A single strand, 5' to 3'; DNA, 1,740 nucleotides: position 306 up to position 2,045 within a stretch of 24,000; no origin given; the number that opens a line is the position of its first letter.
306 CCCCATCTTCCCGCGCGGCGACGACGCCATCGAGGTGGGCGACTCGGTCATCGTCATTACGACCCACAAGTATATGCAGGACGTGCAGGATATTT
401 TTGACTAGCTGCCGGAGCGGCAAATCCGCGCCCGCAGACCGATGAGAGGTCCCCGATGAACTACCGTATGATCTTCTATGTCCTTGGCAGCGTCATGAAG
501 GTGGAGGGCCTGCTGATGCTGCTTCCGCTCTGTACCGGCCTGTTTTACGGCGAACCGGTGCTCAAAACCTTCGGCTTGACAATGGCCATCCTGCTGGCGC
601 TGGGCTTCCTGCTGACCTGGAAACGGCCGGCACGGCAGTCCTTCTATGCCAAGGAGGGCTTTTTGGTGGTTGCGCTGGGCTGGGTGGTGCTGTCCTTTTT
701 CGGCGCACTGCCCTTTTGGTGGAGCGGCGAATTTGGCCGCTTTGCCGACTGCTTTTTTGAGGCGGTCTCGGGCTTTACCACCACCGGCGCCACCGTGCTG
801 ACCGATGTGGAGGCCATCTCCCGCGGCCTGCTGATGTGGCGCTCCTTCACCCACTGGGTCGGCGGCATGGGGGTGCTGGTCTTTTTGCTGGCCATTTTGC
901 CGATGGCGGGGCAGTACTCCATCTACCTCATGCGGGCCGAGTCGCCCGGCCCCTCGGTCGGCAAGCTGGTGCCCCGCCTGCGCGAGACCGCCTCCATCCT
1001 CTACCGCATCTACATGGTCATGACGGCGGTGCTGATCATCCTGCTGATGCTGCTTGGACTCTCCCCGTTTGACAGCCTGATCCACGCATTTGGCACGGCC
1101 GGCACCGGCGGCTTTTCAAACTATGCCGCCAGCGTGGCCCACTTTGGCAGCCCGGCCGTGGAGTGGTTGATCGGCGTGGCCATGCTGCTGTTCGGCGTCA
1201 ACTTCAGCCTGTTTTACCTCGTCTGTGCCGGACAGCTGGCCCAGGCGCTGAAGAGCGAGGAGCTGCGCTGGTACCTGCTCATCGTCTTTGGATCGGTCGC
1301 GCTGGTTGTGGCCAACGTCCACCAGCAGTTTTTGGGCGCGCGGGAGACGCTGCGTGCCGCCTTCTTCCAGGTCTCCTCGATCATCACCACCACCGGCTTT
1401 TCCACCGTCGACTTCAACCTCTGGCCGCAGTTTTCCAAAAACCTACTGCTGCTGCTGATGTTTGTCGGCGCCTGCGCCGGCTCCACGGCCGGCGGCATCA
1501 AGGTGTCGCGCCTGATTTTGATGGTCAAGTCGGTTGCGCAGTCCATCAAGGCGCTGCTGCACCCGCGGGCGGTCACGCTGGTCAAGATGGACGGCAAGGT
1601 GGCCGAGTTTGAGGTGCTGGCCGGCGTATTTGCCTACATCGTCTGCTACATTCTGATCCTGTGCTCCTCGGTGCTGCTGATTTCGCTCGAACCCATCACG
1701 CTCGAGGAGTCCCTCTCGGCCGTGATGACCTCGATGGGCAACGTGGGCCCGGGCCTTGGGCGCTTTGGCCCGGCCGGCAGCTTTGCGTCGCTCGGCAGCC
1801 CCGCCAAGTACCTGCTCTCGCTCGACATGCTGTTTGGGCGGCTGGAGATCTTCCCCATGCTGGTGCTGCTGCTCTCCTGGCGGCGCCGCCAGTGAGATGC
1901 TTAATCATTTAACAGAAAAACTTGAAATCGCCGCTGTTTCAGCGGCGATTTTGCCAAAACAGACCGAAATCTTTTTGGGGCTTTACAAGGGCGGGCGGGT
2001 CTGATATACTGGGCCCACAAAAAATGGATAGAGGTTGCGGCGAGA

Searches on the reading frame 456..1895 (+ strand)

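Call 5: search_protein_families(library=pfam, proteins=[window:456-1895:+])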
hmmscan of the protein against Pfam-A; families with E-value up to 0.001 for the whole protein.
window:456-1895:+ (479 aa): 1 family
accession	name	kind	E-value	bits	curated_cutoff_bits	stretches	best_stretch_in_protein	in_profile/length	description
PF02386.22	TrkH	-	1.1e-60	206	27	1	41-471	7-489/502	Cation transport protein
